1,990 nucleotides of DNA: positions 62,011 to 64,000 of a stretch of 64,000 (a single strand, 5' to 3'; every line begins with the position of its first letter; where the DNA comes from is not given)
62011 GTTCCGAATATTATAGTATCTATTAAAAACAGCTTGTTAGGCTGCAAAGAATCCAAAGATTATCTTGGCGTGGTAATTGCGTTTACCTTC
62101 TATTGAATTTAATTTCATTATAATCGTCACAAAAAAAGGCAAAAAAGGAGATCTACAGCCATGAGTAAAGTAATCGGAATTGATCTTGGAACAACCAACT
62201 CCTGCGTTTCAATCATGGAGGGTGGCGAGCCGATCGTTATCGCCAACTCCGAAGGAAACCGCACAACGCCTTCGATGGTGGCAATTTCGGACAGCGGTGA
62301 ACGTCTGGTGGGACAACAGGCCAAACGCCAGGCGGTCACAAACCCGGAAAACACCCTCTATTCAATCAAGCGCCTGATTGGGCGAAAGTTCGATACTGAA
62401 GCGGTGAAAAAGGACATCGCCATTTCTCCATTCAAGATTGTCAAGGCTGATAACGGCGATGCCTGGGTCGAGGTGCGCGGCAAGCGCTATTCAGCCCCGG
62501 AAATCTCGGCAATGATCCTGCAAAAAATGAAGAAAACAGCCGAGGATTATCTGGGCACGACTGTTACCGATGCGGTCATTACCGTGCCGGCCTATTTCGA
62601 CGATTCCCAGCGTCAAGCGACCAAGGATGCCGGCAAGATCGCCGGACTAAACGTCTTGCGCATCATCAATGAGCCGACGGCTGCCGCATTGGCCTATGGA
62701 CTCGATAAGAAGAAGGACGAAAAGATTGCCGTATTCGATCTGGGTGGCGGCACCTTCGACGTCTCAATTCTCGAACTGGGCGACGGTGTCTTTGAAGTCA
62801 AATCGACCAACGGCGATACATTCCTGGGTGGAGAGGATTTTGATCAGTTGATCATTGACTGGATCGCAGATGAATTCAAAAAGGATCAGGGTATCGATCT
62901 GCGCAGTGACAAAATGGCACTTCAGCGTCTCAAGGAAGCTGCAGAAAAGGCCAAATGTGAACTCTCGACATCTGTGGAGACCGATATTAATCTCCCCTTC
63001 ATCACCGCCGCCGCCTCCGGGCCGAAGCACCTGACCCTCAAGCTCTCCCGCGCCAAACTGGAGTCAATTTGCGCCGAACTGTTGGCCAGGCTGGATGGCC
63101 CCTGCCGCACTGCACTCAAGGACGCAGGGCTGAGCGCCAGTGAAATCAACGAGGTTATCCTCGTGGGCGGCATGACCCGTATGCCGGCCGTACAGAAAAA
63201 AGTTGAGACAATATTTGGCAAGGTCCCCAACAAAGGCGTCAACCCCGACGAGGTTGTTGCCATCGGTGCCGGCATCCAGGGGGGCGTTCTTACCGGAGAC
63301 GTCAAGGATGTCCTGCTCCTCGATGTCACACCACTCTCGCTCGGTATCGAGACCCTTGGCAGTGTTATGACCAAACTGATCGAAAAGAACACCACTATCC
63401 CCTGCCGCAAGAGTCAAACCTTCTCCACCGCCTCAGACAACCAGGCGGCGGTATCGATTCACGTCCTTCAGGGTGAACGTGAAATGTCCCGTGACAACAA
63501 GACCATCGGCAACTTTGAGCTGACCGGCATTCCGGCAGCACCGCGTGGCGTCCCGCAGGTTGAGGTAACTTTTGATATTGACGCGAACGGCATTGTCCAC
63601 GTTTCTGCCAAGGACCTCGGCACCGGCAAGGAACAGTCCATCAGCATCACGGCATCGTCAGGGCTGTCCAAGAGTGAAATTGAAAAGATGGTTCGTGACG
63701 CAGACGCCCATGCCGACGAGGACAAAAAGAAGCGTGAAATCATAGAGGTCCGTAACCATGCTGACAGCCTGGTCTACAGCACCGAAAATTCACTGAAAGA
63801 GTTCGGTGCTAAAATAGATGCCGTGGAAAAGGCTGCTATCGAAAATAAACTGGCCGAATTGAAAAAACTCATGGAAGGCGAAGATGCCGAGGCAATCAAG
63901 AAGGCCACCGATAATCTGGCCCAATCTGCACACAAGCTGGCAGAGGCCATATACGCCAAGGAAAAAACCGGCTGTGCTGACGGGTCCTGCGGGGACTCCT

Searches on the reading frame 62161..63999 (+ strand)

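Call 11: search_protein_families(library=pfam, proteins=[window:62161-63999:+])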
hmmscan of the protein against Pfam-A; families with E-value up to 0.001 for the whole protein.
window:62161-63999:+ (613 aa): 2 families
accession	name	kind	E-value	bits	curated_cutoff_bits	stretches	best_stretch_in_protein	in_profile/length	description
PF00012.26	HSP70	-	2.2e-272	905.1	20.6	1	4-598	1-598/599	Hsp70 protein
PF06723.19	MreB_Mbl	-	2.2e-18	66.6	27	1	117-372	76-317/327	MreB/Mbl protein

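Call 47: search_protein_families(library=ncbifam, proteins=[window:62161-63999:+], max_evalue=0.00001)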
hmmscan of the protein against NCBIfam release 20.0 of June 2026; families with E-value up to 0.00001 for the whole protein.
window:62161-63999:+ (613 aa): 13 families
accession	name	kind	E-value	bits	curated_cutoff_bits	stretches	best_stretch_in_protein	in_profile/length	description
NF001413.0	PRK00290.1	equivalog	0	1036.7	648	1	1-603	1-600/625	molecular chaperone DnaK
TIGR02350.1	prok_dnaK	equivalog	3.1e-302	1003.4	822.55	1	3-598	1-595/596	molecular chaperone DnaK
NF009947.0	PRK13411.1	equivalog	8.9e-271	899.7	1002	1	1-603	1-605/662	molecular chaperone DnaK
NF009946.0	PRK13410.1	equivalog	9.2e-254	843.6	1019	1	1-603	1-607/669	molecular chaperone DnaK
NF003520.0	PRK05183.1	subfamily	5.5e-192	639.5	620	1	4-596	21-603/621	Fe-S protein assembly chaperone HscA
TIGR01991.1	HscA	equivalog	8.6e-189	628.9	708.55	1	4-596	1-583/600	Fe-S protein assembly chaperone HscA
NF002399.0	PRK01433.1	equivalog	3e-119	399.3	743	1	4-594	21-574/595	Fe-S protein assembly chaperone HscA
NF008673.0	PRK11678.1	equivalog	1.2e-23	83.7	331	2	115-210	129-232/450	molecular chaperone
NF010539.0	PRK13927.1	subfamily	8.8e-17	61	293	1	117-240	81-199/339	rod shape-determining protein MreB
TIGR00904.1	mreB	subfamily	4.7e-15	55.5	365.75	1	136-241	99-199/334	MreB/Mrl family cell shape determining protein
NF010540.1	PRK13929.1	exception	8.6e-15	54.6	515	1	115-371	76-321/334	rod-share determining protein MreBH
NF011660.0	PRK15080.1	equivalog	3.5e-13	49.4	182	1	118-218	77-172/277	ethanolamine utilization protein EutJ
TIGR02529.1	EutJ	subfamily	6.2e-13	48.8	152.1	1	117-220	43-141/239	ethanolamine utilization protein EutJ family protein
